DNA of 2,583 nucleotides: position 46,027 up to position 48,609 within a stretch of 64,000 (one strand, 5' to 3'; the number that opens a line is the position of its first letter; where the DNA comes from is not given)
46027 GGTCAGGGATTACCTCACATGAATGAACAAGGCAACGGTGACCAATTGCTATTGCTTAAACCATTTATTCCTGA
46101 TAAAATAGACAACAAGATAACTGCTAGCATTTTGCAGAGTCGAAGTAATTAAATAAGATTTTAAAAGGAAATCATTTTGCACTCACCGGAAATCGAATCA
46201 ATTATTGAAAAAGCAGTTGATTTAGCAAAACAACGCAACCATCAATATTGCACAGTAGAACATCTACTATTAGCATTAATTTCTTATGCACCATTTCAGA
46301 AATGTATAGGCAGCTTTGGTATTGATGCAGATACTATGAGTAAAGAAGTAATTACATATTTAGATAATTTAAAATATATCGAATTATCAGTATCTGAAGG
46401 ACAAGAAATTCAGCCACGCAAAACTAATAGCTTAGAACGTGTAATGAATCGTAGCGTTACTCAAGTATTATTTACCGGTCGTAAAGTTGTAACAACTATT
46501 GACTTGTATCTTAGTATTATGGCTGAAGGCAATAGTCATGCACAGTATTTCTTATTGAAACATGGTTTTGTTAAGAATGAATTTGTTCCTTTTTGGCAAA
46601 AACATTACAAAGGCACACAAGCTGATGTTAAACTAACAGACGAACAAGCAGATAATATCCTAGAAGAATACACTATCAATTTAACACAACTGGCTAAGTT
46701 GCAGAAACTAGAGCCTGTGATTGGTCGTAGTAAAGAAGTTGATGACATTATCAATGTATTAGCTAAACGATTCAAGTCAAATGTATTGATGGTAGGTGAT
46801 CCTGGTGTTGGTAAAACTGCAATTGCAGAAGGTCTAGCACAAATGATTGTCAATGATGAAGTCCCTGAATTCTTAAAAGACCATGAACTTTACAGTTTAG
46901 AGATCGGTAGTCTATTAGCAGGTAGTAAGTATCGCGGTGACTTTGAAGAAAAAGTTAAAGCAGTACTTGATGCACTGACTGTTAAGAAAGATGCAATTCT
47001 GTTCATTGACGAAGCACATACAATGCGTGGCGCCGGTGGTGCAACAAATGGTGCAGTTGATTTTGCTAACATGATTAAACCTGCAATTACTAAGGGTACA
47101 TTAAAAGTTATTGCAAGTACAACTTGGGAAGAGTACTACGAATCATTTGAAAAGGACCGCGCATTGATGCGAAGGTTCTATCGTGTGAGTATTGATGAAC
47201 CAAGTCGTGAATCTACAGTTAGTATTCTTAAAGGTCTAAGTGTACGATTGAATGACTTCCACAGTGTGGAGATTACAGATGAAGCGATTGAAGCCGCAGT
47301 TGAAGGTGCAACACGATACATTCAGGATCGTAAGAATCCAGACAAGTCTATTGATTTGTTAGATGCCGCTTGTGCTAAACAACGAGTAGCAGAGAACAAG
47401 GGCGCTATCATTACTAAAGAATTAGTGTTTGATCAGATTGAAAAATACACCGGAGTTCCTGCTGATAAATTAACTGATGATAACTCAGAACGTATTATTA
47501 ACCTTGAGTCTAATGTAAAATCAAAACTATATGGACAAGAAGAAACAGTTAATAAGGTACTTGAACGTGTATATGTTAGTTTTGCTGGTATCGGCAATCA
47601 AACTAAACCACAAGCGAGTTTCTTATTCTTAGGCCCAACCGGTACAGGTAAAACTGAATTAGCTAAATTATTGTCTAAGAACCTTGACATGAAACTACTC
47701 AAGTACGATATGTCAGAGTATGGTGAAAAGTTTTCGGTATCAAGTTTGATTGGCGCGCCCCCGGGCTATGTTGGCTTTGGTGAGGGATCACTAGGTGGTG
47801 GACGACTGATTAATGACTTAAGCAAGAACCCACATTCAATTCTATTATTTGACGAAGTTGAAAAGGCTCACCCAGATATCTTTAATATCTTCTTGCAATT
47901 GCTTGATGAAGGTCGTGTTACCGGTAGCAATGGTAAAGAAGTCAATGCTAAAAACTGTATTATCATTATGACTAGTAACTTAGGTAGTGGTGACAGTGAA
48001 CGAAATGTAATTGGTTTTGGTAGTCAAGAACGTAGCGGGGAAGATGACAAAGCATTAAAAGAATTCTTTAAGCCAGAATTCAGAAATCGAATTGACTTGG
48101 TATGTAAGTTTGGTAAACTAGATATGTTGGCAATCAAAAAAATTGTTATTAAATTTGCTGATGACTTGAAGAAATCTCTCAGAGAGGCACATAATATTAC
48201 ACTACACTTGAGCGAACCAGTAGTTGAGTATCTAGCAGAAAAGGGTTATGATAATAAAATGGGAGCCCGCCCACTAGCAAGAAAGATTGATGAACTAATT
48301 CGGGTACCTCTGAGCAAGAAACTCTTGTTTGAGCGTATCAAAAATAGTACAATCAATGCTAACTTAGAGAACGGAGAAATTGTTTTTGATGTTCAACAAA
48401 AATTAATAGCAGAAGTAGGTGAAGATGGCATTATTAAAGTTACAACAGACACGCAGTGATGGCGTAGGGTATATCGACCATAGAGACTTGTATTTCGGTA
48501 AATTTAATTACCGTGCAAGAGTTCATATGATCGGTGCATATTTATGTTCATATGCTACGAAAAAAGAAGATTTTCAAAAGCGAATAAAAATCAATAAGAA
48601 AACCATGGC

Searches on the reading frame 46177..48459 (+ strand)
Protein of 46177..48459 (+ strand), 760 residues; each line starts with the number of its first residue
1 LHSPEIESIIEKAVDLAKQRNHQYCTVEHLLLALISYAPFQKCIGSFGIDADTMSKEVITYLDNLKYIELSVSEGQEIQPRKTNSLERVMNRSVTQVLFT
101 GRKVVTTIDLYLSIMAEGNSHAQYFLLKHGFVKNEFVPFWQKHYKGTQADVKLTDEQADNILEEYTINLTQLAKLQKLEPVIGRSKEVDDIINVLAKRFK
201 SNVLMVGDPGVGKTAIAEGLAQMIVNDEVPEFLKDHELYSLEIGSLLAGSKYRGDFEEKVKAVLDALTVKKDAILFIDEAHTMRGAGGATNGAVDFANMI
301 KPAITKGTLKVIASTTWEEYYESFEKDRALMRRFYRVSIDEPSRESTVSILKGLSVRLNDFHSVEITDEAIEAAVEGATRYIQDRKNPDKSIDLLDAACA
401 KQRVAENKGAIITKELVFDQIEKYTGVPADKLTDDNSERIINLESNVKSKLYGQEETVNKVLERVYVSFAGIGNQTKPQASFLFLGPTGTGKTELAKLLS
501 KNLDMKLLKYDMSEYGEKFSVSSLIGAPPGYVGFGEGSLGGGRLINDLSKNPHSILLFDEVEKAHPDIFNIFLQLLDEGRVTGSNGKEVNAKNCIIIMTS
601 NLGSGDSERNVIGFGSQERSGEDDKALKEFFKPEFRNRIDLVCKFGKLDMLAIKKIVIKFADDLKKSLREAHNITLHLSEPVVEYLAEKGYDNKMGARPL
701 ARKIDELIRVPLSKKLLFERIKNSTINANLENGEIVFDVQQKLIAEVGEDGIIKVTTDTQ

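Call 24: search_protein_families(library=pfam, proteins=[window:46177-48459:+], max_evalue=0.001)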
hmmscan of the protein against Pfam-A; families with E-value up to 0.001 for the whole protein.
window:46177-48459:+ (760 aa): 28 families (the best 25 are shown)
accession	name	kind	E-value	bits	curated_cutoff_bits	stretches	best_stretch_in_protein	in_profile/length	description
PF07724.20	AAA_2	-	3.6e-53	180.4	27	1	477-641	1-165/166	AAA domain (Cdc48 subfamily)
PF00004.35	AAA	-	4.4e-25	89.1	21.2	2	203-334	1-123/131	ATPase family associated with various cellular activities (AAA)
PF17871.7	AAA_lid_9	-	4.3e-23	81.7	22.8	1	343-415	1-73/104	AAA lid domain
PF10431.15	ClpB_D2-small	-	6.7e-20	71.3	21.9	1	648-723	1-75/81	C-terminal, D2-small domain, of ClpB protein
PF07728.20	AAA_5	-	4.1e-19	69.4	22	2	482-605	2-126/139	AAA domain (dynein-related subfamily)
PF13401.12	AAA_22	-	1.1e-10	42.4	27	1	479-577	5-109/130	AAA domain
PF00158.32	Sigma54_activat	-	2.3e-09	37.6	20.2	1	474-601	17-142/168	Sigma-54 interaction domain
PF02861.25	Clp_N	-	5.8e-09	36.4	20.7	1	13-62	1-52/53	Clp amino terminal domain, pathogenicity island component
PF13191.12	AAA_16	-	1.3e-08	36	32.6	1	181-223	2-47/167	AAA ATPase domain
PF01078.27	Mg_chelatase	-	5e-08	33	20.3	0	200-242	22-64/207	Magnesium chelatase, subunit ChlI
PF05496.18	RuvB_N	-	1.4e-07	31.8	27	0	459-507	13-61/159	Holliday junction DNA helicase RuvB P-loop domain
PF13238.12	AAA_18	-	2.7e-07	31.5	29.4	0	485-509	4-25/128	AAA domain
PF12775.13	AAA_7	-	9.8e-07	28.9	25.8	0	477-507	31-64/181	P-loop containing dynein motor region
PF05621.17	TniB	-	1.3e-06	28.5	22.4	1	196-339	31-184/189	Bacterial TniB protein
PF20030.5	bpMoxR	-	1.7e-06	27.7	27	0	481-595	33-139/205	MoxR domain in the MoxR-vWA-beta-propeller ternary systems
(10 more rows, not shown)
